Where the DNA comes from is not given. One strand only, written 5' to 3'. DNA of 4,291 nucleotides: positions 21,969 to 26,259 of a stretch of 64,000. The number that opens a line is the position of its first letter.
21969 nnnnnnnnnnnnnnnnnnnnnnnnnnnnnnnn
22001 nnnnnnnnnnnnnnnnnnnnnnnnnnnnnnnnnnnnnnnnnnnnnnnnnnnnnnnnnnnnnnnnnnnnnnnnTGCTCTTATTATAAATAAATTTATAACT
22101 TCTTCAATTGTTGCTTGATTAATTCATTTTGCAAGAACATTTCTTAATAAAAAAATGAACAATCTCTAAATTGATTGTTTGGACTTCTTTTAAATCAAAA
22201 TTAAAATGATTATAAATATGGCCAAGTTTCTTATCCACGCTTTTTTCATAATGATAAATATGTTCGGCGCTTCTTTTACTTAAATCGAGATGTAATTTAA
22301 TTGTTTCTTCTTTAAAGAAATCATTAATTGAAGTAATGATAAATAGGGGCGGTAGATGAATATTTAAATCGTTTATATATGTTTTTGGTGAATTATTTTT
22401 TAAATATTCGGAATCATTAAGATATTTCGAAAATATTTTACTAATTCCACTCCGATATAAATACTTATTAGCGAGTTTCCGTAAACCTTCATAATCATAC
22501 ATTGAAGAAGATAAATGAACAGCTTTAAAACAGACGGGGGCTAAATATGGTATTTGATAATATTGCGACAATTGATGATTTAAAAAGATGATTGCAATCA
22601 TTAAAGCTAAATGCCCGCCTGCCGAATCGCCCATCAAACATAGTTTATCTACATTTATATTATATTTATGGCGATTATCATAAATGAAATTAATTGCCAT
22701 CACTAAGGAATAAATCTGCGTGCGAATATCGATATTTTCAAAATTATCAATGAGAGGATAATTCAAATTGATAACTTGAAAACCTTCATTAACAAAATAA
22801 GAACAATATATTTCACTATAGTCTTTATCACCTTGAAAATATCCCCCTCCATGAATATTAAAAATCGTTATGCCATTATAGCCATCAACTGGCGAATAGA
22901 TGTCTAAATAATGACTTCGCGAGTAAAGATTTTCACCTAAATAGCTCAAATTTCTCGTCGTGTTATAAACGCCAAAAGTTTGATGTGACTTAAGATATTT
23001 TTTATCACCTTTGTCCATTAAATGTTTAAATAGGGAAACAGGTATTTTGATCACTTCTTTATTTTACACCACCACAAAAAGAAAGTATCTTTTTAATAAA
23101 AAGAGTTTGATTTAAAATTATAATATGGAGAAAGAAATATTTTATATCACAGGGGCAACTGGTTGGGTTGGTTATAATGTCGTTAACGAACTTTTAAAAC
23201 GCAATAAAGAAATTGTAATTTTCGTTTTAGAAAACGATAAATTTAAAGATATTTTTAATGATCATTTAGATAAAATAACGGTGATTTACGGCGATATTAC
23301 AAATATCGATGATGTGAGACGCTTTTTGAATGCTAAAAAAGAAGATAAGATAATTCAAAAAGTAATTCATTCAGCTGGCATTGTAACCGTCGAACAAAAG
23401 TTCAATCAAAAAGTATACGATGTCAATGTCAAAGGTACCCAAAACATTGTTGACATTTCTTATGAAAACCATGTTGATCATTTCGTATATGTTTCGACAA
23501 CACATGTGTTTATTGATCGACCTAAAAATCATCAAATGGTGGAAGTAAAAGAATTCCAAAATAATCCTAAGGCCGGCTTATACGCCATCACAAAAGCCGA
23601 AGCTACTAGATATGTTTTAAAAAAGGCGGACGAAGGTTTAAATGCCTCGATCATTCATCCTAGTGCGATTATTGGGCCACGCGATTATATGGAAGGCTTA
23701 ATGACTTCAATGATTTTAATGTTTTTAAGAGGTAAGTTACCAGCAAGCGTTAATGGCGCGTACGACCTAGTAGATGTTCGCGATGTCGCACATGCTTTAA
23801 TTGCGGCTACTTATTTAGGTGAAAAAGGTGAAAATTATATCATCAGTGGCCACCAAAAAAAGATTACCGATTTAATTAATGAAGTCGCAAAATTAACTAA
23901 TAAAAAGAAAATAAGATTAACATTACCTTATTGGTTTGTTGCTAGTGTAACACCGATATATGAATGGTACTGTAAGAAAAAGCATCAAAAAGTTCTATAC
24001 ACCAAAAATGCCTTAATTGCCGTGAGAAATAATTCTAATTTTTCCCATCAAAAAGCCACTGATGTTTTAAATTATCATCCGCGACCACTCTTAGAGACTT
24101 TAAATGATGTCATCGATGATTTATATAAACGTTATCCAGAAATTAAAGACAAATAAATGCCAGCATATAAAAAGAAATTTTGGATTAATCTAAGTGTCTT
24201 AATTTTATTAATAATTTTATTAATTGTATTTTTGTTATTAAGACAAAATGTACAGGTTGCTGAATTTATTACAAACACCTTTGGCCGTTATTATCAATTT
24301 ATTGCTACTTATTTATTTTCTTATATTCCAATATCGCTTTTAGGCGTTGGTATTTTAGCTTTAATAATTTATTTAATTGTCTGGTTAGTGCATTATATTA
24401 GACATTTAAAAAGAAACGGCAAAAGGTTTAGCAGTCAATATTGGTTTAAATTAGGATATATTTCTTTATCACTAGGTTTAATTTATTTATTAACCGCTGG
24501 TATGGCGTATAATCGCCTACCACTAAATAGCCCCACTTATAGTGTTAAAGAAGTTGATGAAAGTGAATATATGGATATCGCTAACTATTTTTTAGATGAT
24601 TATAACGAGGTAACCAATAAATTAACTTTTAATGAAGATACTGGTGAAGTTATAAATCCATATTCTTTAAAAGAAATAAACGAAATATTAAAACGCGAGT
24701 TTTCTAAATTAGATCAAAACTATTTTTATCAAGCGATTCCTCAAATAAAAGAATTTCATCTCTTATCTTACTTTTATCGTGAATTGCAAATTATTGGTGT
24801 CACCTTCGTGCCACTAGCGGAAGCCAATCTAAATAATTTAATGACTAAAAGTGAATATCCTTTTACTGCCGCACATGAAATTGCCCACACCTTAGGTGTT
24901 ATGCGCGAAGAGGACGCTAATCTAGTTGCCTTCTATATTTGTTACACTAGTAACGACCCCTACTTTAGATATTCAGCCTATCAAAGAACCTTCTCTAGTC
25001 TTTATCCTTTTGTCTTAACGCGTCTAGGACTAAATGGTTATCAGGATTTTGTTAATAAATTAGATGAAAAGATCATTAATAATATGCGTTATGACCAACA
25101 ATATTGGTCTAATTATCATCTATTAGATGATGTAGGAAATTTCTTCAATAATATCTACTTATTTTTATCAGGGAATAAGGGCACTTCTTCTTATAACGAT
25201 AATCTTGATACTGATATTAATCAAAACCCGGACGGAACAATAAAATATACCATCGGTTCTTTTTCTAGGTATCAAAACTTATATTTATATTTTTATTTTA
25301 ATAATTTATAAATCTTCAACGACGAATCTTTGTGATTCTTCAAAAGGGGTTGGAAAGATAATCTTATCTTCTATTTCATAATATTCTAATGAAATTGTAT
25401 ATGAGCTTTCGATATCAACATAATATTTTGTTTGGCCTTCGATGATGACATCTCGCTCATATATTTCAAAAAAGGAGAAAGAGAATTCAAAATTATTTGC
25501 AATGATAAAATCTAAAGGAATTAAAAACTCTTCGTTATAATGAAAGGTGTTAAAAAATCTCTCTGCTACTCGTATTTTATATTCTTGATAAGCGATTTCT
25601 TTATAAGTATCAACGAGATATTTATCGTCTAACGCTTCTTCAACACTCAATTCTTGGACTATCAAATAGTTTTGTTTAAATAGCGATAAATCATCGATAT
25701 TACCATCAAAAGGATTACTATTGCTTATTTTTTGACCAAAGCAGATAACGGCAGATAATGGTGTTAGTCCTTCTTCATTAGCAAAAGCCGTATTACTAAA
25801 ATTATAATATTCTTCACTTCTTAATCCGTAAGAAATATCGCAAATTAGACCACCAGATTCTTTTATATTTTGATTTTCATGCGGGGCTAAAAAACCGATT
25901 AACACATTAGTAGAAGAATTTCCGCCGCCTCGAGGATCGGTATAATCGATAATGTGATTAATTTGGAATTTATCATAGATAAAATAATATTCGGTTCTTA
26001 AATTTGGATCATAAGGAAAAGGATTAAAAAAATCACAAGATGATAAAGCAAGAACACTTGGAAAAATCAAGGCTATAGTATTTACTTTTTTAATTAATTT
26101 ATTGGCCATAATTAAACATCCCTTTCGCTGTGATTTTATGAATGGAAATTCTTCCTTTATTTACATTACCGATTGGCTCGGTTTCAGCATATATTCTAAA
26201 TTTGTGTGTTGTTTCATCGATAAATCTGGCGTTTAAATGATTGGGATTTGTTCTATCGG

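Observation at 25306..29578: Accessory island: large secreted gluzincin-like protein flanked by lipoproteins, a candidate effector/immunity or protease/inhibitor system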

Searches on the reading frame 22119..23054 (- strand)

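Call 3: search_protein_families(library=pfam, proteins=[window:22119-23054:-], max_evalue=1)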
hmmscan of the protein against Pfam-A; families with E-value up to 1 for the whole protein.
window:22119-23054:- (311 aa): 7 families
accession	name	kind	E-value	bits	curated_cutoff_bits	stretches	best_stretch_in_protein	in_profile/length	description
PF20434.5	BD-FAE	-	7.8e-26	91.4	26.8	1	50-245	1-200/215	BD-FAE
PF07859.19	Abhydrolase_3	-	2.6e-15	57.2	25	1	65-267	2-198/210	alpha/beta hydrolase fold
PF00135.34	COesterase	-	0.0021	17.5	27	1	49-160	87-207/515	Carboxylesterase family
PF00326.27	Peptidase_S9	-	0.0077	16.2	22.6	1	132-154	60-82/213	Prolyl oligopeptidase family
PF00756.26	Esterase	-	0.14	12.3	22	1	129-155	108-134/251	Putative esterase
PF20408.4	Abhydrolase_11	-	0.18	11.9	27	1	66-154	7-94/193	Alpha/beta hydrolase domain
PF07698.17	7TM-7TMR_HD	-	0.2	12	29.4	1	114-178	12-70/190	7TM receptor with intracellular HD hydrolase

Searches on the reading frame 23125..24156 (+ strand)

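Call 3: search_protein_families(library=pfam, proteins=[window:23125-24156:+], max_evalue=1)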
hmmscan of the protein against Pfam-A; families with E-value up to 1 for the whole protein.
window:23125-24156:+ (343 aa): 13 families
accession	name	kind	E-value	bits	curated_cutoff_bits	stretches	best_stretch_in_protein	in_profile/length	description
PF01370.27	Epimerase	-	9.5e-31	107.5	20.9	1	7-240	2-239/240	NAD dependent epimerase/dehydratase family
PF01073.25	3Beta_HSD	-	3.9e-25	88.9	22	1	8-244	2-245/280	3-beta hydroxysteroid dehydrogenase/isomerase family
PF07993.18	NAD_binding_4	-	9.9e-20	71.2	20.1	1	8-215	1-248/258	Male sterility protein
PF16363.11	GDP_Man_Dehyd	-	1.5e-16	61.2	27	1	8-256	2-264/332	GDP-mannose 4,6 dehydratase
PF13460.12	NAD_binding_10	-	2.4e-14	54.1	27.2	1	10-182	1-146/184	NAD(P)H-binding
PF02719.21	Polysacc_synt_2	-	3e-13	50.1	20.2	1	8-126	3-129/293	Polysaccharide biosynthesis protein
PF04321.23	RmlD_sub_bind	-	8.9e-10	38.5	27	1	7-168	4-140/287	RmlD substrate binding domain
PF08659.16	KR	-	1.3e-08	35.4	22.6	1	7-131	4-142/180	KR domain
PF05368.20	NmrA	-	1.2e-05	25.5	27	1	6-126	5-108/298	NmrA-like family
PF00106.31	adh_short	-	1.4e-05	25.1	26.6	1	6-109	3-116/195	short chain dehydrogenase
PF01936.24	NYN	-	0.0029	18.6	24.2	1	68-129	41-106/145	NYN domain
PF02254.24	TrkA_N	-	0.035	14.9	23.8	1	12-64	6-55/116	TrkA-N domain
PF04203.18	Sortase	-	0.05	13.8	26.6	1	228-279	31-83/125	Sortase domain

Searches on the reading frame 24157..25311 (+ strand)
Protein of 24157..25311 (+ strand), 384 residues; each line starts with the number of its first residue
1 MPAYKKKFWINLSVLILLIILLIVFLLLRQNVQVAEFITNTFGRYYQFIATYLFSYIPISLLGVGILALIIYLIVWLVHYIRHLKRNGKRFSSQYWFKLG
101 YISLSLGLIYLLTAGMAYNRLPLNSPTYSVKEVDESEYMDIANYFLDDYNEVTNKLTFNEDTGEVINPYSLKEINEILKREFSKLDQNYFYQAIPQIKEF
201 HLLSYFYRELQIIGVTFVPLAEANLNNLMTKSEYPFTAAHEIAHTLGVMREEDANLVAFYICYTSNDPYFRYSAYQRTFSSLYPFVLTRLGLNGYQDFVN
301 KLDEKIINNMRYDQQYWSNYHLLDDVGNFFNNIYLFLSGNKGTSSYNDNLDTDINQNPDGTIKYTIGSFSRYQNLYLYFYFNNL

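Call 3: search_protein_families(library=pfam, proteins=[window:24157-25311:+], max_evalue=1)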
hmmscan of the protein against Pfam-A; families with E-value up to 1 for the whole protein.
window:24157-25311:+ (384 aa): 5 families
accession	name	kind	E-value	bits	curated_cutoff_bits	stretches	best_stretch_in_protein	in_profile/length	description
PF12725.13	DUF3810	-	4e-52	178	28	1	45-348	8-305/311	Protein of unknown function (DUF3810)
PF07584.16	BatA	-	0.039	14.8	25.9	1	65-97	8-41/77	Aerotolerance regulator N-terminal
PF16083.10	Phage_holin_3_3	-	0.045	14.3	28.4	1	77-111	12-46/78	LydA holin phage, holin superfamily III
PF07219.19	HemY_N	-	0.062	13.9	31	1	59-111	18-70/107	HemY protein N-terminus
PF09888.14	DUF2115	-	0.14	13.1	25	1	138-191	43-96/162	Uncharacterized protein conserved in archaea (DUF2115)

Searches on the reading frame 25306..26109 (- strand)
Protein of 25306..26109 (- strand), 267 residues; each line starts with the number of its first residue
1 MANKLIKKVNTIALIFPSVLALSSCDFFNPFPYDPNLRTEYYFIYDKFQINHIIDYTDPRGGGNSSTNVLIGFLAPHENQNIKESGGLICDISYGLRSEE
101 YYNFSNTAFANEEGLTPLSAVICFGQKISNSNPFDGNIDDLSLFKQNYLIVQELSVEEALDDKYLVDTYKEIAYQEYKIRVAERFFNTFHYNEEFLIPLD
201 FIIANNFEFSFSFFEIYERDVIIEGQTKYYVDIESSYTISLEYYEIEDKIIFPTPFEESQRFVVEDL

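Call 3: search_protein_families(library=pfam, proteins=[window:25306-26109:-], max_evalue=1)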
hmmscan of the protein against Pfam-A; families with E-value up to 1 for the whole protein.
window:25306-26109:- (267 aa): 0 families

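Call 6: search_protein_families(library=ncbifam, proteins=[window:25306-26109:-], max_evalue=10)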
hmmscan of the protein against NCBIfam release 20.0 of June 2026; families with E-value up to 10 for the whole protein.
window:25306-26109:- (267 aa): 0 families

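Call 29: find_homologous_proteins(query=window:25306-26109:-, max_evalue=0.01)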
Query window:25306-26109:- (267 aa): 1 proteins with E <= 0.01 among 370 candidates.
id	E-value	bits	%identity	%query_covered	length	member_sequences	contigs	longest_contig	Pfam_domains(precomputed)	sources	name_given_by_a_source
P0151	2.9e-171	586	99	100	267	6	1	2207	-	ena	-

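Call 73: search_solved_structures(query=window:25306-26109:-, max_evalue=10)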
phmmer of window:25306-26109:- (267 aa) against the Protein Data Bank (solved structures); distinct sequences matched with E-value up to 10: 0.

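Call 83: search_protein_families(library=padloc, proteins=[window:25306-26109:-], max_evalue=0.1)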
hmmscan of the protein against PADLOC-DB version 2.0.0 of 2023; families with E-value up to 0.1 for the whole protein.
window:25306-26109:- (267 aa): 0 families

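Call 84: search_protein_families(library=phrogs, proteins=[window:25306-26109:-], max_evalue=0.1)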
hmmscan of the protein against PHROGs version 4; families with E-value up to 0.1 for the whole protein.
window:25306-26109:- (267 aa): 0 families
